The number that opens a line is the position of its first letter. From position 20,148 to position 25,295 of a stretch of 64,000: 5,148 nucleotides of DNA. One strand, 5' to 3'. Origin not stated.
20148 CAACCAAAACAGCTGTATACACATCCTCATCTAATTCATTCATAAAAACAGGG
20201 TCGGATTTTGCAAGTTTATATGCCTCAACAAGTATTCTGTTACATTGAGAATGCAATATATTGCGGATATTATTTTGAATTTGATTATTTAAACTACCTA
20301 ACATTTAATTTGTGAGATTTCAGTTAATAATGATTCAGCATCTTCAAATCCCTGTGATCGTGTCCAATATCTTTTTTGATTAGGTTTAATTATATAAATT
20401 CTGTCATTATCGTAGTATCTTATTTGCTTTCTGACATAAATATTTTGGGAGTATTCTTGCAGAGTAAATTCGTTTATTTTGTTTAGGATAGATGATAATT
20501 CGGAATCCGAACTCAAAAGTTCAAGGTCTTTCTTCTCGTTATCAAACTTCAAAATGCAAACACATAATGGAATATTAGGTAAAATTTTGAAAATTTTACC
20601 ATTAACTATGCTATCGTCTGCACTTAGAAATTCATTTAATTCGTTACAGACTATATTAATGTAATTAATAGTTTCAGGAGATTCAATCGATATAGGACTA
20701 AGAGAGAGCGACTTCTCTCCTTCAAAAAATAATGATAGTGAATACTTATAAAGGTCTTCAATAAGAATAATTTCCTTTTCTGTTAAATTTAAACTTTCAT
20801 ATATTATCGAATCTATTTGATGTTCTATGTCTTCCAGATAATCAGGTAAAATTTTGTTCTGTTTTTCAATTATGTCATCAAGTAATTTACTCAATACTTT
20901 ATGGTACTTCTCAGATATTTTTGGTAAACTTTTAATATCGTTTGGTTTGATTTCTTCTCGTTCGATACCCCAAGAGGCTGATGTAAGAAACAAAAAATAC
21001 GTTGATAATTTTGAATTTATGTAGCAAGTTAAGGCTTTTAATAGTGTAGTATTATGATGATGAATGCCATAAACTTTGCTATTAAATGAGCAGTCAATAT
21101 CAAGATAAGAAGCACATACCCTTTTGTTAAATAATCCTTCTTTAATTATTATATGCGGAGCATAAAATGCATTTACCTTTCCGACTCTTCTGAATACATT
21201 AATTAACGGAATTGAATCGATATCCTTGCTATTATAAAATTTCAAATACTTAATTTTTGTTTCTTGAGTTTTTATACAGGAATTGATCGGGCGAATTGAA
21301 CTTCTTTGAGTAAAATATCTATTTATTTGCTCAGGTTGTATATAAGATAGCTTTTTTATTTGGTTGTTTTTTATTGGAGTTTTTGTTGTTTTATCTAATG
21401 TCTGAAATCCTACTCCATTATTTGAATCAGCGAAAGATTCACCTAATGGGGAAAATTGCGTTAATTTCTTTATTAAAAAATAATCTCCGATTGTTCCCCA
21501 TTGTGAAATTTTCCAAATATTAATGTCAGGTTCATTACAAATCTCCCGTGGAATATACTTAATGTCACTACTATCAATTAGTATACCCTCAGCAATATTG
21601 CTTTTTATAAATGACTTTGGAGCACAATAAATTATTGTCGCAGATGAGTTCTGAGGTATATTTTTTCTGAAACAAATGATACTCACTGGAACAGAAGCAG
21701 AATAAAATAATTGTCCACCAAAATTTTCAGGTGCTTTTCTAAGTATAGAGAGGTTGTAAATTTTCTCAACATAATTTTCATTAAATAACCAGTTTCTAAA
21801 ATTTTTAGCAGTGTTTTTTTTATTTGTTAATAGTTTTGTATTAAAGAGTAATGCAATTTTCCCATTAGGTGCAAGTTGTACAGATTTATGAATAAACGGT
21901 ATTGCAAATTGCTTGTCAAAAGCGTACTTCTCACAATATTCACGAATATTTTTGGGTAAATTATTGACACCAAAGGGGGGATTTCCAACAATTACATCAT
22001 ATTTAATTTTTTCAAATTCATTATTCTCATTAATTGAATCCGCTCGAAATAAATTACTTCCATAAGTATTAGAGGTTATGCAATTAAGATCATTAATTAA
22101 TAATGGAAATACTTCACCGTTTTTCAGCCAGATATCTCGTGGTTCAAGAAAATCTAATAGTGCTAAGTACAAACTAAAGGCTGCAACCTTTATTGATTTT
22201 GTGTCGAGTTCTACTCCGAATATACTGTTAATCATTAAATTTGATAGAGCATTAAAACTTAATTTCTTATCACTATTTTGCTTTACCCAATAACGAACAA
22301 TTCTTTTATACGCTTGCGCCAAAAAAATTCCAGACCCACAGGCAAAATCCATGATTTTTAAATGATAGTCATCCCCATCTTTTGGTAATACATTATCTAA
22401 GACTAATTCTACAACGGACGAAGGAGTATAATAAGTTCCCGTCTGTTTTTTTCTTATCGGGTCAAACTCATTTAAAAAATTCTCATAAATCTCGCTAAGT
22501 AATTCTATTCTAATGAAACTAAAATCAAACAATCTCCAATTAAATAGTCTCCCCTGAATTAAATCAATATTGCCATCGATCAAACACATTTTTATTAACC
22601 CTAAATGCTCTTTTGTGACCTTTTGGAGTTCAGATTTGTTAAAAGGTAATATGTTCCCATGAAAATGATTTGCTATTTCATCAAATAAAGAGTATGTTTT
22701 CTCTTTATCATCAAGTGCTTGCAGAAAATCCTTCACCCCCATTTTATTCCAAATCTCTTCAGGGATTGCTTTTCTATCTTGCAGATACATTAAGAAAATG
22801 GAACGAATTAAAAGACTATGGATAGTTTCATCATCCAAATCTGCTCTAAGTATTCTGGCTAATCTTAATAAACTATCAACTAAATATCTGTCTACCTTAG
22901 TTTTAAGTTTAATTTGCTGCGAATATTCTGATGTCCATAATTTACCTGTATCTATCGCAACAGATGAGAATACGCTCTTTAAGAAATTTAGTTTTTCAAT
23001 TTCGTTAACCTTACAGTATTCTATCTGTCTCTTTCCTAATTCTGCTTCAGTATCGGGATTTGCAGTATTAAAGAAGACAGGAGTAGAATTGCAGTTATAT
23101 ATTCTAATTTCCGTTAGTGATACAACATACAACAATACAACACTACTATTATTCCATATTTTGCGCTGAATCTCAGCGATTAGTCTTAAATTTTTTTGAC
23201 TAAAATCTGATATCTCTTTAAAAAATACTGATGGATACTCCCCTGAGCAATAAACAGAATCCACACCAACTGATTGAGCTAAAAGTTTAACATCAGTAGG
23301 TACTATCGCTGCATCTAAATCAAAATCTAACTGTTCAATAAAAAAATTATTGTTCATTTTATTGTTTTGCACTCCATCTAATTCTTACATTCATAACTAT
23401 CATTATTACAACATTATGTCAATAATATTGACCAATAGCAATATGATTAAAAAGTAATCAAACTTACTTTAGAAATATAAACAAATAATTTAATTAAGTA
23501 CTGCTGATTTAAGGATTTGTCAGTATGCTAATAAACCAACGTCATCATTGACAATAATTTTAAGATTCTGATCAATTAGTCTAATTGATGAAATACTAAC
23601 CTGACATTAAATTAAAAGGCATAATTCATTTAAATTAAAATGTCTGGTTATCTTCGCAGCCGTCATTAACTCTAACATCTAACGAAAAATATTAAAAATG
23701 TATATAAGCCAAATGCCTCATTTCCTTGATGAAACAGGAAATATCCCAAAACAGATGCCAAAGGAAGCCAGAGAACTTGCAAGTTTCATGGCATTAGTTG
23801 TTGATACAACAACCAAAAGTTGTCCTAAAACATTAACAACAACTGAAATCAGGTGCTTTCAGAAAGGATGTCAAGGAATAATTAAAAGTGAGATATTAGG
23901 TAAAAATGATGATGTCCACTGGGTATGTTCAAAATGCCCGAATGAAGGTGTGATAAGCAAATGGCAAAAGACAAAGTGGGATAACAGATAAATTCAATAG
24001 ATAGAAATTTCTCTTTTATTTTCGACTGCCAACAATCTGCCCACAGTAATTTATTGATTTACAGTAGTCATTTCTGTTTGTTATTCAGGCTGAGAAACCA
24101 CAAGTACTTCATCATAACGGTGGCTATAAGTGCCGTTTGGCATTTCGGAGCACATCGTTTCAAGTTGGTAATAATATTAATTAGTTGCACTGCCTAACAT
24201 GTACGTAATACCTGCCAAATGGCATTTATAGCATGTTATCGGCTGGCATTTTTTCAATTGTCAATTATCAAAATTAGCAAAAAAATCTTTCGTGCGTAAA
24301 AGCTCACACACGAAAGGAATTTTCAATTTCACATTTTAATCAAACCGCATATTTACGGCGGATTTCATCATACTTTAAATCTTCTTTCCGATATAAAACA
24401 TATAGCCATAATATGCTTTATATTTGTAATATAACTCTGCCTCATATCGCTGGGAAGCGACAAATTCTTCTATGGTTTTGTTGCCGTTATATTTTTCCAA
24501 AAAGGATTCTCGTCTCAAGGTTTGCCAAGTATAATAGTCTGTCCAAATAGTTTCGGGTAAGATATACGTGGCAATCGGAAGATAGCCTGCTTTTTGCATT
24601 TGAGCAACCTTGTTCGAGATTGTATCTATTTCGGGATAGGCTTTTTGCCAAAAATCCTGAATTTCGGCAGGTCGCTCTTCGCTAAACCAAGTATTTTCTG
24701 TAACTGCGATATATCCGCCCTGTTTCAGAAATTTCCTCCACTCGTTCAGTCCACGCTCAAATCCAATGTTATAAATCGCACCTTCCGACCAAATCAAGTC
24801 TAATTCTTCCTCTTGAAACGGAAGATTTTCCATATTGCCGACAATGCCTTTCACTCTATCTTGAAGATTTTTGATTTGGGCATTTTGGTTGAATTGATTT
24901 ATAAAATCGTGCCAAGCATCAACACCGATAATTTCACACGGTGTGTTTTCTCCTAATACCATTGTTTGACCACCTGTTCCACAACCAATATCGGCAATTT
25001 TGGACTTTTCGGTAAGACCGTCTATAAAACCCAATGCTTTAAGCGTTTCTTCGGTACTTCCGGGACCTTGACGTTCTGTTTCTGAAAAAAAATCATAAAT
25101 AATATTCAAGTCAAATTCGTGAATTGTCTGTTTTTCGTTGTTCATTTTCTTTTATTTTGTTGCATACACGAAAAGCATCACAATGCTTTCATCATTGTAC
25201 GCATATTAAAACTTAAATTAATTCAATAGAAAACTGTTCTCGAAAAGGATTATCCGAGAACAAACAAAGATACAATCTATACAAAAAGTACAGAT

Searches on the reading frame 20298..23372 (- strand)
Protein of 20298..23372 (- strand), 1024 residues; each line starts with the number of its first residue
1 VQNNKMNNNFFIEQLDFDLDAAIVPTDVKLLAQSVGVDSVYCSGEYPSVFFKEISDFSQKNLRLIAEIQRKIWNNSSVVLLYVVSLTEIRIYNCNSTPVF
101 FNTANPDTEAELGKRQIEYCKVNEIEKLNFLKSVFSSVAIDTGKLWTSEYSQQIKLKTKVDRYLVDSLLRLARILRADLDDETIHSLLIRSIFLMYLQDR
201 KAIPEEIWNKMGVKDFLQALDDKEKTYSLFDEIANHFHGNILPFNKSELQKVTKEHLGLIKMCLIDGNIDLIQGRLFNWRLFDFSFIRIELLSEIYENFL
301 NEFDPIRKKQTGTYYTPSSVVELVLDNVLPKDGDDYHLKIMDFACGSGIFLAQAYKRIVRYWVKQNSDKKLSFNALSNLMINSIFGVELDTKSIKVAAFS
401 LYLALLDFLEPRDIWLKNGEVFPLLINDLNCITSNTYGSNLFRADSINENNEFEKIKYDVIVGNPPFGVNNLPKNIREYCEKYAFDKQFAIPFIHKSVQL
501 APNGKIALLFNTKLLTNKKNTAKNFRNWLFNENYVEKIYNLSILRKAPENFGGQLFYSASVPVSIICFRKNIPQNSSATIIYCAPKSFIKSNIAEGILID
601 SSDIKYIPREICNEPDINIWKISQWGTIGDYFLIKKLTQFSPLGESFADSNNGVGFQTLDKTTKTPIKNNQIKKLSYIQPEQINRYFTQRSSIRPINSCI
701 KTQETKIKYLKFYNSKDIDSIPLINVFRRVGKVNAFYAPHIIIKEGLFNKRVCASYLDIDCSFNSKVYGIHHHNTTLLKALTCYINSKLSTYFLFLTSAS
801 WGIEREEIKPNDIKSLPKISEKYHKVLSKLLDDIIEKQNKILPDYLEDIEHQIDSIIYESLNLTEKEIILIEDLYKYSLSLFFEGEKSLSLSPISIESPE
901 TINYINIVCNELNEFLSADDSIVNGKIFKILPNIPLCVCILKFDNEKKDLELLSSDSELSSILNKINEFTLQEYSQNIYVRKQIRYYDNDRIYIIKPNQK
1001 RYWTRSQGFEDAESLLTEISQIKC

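Call 70: search_protein_families(library=pfam, proteins=[window:20298-23372:-], max_evalue=0.0001)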
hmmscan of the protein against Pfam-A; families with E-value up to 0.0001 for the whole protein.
window:20298-23372:- (1024 aa): 3 families
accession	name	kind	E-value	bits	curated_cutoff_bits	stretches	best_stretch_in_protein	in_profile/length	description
PF02384.22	N6_Mtase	-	6.9e-27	95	20.4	2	290-403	4-99/311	N-6 DNA Methylase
PF07669.17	Eco57I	-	2.7e-18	67.1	25.3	1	382-541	1-165/171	Eco57I restriction-modification methylase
PF20473.4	MmeI_Mtase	-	1.9e-09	37.5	27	1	337-470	20-148/259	MmeI, DNA-methyltransferase domain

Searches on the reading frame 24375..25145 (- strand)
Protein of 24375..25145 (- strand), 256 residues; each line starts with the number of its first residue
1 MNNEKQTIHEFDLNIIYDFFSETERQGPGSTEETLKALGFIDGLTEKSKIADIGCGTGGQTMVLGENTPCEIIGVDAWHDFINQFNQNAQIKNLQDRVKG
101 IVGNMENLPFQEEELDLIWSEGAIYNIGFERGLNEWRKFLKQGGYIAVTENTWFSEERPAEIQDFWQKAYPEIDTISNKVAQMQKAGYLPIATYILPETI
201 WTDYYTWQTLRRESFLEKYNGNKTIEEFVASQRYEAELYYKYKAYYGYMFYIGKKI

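Call 70: search_protein_families(library=pfam, proteins=[window:24375-25145:-], max_evalue=0.0001)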
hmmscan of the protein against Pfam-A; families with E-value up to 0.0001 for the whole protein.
window:24375-25145:- (256 aa): 7 families
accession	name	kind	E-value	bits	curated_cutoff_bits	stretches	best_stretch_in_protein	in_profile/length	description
PF08241.18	Methyltransf_11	-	3.7e-16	60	21.2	1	52-147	2-94/95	Methyltransferase domain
PF13649.12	Methyltransf_25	-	4.9e-15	56.4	27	1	50-144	1-97/97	Methyltransferase domain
PF13847.12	Methyltransf_31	-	1.3e-13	51.3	27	1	46-164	3-124/145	Methyltransferase domain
PF08242.18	Methyltransf_12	-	7.7e-07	30.2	30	1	52-146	2-98/98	Methyltransferase domain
PF01209.24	Ubie_methyltran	-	8.9e-07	28.9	20.1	1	44-152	45-155/233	ubiE/COQ5 methyltransferase family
PF08003.17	Methyltransf_9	-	1.1e-06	28.3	23.8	1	44-148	114-217/315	Protein of unknown function (DUF1698)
PF09445.16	Methyltransf_15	-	6.4e-05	23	22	1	49-107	3-60/165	RNA cap guanine-N2 methyltransferase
